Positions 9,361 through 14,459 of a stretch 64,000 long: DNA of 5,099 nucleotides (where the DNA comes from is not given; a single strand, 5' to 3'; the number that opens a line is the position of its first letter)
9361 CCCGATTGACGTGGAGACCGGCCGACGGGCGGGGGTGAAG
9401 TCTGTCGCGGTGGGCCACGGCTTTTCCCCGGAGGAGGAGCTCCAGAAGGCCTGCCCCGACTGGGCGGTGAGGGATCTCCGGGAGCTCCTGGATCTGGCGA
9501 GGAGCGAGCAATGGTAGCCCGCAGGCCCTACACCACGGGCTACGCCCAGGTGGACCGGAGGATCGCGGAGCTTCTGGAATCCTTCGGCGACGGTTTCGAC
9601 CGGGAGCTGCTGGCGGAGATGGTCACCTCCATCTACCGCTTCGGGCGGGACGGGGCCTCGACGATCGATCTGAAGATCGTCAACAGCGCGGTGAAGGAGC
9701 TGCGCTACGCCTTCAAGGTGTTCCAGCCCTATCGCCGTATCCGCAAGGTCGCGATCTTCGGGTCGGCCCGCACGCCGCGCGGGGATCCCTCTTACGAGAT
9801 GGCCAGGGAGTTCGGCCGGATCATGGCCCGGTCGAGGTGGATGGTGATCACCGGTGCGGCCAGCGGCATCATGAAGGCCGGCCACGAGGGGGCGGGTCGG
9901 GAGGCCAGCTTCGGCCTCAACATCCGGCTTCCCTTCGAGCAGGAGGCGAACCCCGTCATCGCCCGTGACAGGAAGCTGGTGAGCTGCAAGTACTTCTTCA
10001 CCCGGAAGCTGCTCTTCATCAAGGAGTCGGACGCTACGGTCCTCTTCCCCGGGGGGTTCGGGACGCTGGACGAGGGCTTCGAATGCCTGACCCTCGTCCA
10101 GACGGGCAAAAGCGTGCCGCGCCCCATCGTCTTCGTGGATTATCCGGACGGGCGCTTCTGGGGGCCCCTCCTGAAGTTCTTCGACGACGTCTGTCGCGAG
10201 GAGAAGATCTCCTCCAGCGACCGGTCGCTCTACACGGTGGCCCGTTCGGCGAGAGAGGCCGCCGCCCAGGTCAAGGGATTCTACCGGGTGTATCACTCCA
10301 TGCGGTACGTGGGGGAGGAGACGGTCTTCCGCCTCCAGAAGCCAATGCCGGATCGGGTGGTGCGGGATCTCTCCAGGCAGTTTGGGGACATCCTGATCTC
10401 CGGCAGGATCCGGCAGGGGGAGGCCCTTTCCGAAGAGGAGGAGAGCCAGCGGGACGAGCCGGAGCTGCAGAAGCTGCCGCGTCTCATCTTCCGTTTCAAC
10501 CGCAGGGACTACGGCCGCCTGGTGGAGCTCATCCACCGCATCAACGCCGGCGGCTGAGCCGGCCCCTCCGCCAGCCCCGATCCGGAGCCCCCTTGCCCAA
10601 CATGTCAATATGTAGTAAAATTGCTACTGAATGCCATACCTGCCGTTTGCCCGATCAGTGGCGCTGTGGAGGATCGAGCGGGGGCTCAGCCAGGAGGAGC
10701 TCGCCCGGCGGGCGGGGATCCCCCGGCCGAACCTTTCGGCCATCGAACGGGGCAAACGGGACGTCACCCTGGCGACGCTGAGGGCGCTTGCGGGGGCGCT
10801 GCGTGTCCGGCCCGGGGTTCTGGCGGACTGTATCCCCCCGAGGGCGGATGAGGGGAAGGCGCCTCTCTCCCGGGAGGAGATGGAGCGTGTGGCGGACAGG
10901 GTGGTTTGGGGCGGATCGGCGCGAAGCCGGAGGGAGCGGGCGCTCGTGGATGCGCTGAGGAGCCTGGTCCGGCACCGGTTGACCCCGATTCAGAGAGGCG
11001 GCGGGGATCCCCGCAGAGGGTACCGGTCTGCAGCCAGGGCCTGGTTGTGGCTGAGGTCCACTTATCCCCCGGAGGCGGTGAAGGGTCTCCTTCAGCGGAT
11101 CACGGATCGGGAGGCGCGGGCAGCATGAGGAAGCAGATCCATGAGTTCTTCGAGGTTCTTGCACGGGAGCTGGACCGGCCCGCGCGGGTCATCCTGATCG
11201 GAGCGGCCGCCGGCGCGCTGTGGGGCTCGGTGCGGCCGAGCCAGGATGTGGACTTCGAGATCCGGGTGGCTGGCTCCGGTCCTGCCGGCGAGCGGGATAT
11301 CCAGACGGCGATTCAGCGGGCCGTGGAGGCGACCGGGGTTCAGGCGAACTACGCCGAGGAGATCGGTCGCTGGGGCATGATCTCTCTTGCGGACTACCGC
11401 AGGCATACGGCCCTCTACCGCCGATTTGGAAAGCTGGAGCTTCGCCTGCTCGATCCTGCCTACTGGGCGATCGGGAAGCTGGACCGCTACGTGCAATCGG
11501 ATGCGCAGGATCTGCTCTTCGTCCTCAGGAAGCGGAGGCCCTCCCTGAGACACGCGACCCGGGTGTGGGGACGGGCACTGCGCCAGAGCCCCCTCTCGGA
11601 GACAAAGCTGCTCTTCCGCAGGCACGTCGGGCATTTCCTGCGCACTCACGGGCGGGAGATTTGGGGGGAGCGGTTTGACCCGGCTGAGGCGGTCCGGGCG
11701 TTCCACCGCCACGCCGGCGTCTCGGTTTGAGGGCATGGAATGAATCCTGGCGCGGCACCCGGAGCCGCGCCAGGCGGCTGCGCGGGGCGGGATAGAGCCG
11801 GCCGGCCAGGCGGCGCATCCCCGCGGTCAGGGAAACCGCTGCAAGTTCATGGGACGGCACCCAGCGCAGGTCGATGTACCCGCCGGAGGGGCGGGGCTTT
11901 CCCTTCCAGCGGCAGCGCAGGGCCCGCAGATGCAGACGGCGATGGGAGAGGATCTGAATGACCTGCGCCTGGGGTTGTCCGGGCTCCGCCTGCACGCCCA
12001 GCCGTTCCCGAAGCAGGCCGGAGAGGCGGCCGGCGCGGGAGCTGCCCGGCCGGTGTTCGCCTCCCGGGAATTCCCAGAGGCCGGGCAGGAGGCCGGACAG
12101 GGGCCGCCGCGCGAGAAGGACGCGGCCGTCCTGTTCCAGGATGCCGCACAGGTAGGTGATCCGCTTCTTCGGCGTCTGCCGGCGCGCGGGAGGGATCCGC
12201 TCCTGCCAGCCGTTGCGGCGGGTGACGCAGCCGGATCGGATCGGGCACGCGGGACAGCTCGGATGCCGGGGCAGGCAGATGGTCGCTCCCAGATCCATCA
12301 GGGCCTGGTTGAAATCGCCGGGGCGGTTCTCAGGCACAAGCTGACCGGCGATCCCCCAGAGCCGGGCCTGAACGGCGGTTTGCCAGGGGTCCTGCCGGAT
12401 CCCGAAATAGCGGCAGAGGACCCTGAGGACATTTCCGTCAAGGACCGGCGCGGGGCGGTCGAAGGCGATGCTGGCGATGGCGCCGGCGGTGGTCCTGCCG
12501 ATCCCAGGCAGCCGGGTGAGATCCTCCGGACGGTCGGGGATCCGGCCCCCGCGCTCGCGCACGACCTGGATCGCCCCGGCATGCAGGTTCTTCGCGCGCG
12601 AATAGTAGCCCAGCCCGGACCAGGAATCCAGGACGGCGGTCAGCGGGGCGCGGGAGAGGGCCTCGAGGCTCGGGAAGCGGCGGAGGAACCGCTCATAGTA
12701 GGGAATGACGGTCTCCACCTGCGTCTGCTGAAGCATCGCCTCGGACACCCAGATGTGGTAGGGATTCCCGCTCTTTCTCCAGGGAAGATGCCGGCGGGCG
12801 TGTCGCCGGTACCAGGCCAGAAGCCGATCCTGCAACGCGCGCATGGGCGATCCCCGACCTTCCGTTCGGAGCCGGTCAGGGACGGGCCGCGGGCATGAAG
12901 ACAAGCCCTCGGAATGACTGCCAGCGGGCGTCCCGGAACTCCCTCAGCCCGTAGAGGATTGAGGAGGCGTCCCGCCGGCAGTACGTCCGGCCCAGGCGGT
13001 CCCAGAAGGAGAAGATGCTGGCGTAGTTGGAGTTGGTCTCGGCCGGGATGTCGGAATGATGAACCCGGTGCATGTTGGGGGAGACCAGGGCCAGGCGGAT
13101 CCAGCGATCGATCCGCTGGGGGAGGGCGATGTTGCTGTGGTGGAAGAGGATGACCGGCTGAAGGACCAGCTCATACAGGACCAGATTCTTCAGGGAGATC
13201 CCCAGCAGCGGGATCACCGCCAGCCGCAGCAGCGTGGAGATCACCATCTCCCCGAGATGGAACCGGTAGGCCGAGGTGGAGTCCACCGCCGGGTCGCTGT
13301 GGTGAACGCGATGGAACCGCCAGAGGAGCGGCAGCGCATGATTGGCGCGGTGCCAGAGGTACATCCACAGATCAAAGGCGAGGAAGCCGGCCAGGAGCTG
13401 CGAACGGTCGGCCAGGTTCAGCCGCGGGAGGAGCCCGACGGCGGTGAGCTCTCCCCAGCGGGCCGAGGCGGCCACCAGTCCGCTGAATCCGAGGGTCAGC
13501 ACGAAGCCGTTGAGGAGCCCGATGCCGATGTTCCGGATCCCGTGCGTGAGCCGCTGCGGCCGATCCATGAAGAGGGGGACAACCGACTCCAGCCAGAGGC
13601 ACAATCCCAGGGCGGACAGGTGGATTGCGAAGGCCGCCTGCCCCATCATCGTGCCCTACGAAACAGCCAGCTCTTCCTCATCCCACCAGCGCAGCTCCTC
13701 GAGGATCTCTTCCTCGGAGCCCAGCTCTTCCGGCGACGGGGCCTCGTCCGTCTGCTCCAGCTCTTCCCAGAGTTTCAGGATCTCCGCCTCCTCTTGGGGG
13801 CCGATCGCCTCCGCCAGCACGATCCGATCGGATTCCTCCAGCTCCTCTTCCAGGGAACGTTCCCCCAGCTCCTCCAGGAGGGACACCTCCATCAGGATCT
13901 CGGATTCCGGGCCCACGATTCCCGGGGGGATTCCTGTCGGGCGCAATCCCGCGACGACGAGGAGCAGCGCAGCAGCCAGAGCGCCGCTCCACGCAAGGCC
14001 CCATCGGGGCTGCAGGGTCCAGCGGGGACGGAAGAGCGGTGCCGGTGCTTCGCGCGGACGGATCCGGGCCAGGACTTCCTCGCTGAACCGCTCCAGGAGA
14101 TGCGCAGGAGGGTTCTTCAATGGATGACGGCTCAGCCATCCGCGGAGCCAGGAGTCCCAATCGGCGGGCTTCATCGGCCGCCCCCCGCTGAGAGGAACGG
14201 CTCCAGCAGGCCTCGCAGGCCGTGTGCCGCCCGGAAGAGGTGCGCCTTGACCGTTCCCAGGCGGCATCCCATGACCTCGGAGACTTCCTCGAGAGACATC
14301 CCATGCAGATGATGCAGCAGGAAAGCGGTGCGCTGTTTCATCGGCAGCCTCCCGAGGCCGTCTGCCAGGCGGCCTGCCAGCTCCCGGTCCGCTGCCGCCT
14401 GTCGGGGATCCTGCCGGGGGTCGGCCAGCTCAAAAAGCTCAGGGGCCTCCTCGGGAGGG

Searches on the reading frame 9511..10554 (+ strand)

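Call 40: search_protein_families(library=ncbifam, proteins=[window:9511-10554:+], max_evalue=0.00001)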
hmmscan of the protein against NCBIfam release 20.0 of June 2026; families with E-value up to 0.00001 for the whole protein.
window:9511-10554:+ (348 aa): 3 families
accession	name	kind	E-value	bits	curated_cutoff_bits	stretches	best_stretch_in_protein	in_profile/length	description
TIGR00730.1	TIGR00730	subfamily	7.1e-26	91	96.35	1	79-255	2-176/178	TIGR00730 family Rossman fold protein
TIGR00725.1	TIGR00725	hypoth_equivalog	5e-08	32.5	106.9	1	78-193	2-112/159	TIGR00725 family protein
NF058542.1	CtkRMPhLog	equivalog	1.3e-07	31.7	300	1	86-228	9-149/177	cytokinin riboside 5'-monophosphate phosphoribohydrolase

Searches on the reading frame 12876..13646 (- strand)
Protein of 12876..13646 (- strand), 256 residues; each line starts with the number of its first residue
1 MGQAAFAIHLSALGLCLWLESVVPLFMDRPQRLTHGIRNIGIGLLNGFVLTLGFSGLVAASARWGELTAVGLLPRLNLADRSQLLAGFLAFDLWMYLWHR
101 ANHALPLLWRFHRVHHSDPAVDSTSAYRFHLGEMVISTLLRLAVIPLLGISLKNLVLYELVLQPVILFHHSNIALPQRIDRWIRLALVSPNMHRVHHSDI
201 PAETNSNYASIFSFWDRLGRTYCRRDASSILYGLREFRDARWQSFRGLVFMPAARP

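Call 40: search_protein_families(library=ncbifam, proteins=[window:12876-13646:-], max_evalue=0.00001)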
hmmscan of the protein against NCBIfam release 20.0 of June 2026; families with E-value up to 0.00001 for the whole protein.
window:12876-13646:- (256 aa): 1 family
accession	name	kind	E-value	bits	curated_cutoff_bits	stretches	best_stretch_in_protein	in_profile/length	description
NF052566.1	OrLpdHdlsOlsERhiz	equivalog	1.7e-17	63.7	475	1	82-227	117-259/293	ornithine lipid hydroxylase OlsE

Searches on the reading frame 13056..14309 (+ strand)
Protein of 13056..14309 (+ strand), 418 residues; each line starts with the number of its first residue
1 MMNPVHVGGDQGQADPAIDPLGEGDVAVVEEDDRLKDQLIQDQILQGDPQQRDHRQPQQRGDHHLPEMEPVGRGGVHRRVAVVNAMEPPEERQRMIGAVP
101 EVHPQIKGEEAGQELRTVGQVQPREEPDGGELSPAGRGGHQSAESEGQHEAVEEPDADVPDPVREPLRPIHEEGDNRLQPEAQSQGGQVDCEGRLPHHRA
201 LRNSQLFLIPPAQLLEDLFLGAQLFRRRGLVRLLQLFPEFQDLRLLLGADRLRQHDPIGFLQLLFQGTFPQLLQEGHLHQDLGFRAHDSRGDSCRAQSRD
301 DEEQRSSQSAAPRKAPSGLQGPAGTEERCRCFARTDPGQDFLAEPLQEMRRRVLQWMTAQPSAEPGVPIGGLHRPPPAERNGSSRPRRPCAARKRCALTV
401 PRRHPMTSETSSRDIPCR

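Call 32: find_encoding_contigs(protein=window:13056-14309:+, flank=8000, max_places=4)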
Protein window:13056-14309:+ (418 aa): no gene with exactly this product is on record in the collection.
